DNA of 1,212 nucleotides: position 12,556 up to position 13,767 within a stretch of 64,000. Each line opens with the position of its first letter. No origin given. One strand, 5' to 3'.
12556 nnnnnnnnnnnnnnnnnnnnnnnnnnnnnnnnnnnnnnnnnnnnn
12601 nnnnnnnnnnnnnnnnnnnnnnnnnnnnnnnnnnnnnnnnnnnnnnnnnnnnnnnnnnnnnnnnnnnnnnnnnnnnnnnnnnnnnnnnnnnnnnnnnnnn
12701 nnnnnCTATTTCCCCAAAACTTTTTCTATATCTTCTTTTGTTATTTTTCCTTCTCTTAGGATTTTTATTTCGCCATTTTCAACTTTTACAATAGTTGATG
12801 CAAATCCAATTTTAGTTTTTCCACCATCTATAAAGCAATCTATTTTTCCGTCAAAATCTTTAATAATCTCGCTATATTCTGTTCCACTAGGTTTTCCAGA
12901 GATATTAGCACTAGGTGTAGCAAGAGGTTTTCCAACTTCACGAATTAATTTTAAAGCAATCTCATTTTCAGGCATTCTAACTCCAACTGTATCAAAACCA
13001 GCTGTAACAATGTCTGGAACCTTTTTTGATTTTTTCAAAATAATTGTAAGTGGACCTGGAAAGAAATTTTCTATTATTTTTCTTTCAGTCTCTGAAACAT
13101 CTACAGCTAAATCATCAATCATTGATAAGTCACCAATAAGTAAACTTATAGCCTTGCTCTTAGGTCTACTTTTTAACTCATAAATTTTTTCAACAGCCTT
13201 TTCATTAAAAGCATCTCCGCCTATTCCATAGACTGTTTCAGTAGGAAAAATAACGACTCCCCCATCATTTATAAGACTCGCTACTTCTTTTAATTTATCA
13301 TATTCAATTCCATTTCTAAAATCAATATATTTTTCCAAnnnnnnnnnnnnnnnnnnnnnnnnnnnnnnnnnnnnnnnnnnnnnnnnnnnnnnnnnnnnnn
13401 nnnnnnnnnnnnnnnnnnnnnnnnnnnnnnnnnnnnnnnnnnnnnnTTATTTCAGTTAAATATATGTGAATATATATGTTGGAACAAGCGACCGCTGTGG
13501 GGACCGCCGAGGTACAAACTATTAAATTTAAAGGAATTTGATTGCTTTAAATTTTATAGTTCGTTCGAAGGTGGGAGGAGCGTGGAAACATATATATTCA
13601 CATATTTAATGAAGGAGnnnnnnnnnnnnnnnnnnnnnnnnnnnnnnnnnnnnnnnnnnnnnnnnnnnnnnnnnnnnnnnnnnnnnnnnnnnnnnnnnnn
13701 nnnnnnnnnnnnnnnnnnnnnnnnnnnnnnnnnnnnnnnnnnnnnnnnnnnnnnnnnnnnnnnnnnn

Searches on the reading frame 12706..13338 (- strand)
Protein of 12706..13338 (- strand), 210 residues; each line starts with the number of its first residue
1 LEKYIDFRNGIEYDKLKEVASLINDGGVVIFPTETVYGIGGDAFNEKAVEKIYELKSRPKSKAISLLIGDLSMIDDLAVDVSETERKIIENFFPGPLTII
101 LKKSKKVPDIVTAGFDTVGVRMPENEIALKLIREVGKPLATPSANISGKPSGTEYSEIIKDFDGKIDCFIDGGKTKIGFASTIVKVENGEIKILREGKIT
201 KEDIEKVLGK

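Call 71: find_encoding_contigs(protein=window:12706-13338:-, flank=2500, max_places=10)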
Protein window:12706-13338:- (210 aa): 22 contigs read that carry it; 10 places shown.
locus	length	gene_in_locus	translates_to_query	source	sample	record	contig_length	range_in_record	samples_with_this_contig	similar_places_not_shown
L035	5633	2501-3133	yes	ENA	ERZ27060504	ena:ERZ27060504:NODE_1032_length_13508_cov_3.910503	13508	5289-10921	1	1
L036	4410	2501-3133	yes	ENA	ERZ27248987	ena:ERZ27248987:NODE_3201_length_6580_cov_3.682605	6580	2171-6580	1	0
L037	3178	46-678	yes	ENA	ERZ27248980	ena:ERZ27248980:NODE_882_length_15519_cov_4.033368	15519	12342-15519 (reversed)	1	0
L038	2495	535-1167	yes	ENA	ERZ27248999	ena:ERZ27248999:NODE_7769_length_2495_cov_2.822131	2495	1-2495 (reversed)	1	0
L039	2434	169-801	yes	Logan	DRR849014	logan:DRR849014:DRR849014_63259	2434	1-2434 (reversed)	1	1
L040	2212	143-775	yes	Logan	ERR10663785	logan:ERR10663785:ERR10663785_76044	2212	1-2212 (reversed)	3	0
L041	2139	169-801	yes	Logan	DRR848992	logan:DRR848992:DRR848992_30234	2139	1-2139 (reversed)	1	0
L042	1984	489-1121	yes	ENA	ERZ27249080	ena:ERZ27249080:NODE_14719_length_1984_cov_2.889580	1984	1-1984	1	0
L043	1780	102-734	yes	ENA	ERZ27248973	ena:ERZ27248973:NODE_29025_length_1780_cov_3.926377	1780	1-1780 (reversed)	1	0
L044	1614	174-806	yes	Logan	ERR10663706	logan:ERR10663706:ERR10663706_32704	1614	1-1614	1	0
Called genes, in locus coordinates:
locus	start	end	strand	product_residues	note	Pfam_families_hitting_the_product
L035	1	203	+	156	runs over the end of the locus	-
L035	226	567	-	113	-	PF12344:UvrB, PF02151:UVR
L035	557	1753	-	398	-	PF17757:UvrB_inter, PF27431:UvrB_3rd, PF00271:Helicase_C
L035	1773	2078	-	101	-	-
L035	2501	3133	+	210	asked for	PF01300:Sua5_yciO_yrdC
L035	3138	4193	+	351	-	PF03706:LPG_synthase_TM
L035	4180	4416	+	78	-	-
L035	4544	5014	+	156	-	PF01171:ATP_bind_3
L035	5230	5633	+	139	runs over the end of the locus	PF15714:SpoVT_C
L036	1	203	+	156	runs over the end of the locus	-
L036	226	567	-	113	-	PF12344:UvrB, PF02151:UVR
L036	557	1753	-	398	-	PF17757:UvrB_inter, PF27431:UvrB_3rd, PF00271:Helicase_C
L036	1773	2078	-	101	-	-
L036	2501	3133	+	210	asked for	PF01300:Sua5_yciO_yrdC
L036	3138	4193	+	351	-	PF03706:LPG_synthase_TM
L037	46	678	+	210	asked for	PF01300:Sua5_yciO_yrdC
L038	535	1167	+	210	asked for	PF01300:Sua5_yciO_yrdC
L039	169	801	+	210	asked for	PF01300:Sua5_yciO_yrdC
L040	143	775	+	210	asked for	PF01300:Sua5_yciO_yrdC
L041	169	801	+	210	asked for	PF01300:Sua5_yciO_yrdC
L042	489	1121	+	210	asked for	PF01300:Sua5_yciO_yrdC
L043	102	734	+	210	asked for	PF01300:Sua5_yciO_yrdC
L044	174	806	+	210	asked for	PF01300:Sua5_yciO_yrdC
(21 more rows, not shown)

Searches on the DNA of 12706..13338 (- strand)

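Call 73: search_rna_families(sources=[L003, L008, L042, L009, L005, L011], threshold=gathering)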
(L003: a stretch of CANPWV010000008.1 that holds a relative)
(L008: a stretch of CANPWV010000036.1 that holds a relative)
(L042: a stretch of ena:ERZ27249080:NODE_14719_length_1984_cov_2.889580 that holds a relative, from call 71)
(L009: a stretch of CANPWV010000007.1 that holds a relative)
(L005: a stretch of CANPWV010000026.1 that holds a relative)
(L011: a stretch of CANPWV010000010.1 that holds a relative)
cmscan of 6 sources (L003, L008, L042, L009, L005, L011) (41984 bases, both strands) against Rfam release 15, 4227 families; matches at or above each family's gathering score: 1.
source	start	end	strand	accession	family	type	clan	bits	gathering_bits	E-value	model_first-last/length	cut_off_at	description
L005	5266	5501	-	RF00230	T-box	Cis-reg; leader;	-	97.6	93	2.1e-20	1-219/219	no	T-box leader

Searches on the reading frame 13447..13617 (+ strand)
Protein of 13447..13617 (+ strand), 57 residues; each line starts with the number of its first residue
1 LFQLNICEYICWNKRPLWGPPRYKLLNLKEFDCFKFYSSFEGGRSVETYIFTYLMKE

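Call 50: find_homologous_proteins(query=A2, max_evalue=10)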
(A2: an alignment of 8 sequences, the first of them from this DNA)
Query A2 (8 sequences) (57 aa, profile of the alignment): 4 proteins with E <= 10 among 1249 candidates.
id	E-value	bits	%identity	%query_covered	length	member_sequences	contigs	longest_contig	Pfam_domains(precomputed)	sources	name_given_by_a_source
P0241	3.2e-15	73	41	61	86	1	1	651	-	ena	-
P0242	1.1e+0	27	59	39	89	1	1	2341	-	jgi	jgi:hypothetical protein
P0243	1.3e+0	27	59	39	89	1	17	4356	-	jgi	jgi:hypothetical protein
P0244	1.3e+0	27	59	39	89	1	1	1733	-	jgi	jgi:hypothetical protein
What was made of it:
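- One such ORF is called as a protein in a public assembly (call 50).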

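Call 52: find_encoding_contigs(protein=P0241, flank=1000, max_places=3)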
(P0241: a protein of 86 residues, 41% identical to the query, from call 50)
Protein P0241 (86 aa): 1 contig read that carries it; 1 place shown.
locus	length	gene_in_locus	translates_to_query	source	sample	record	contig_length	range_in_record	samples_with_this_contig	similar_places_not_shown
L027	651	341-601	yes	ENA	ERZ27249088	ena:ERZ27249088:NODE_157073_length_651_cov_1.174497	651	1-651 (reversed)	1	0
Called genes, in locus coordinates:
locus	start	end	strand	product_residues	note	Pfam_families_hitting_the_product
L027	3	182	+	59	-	?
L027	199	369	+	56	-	-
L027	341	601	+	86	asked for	-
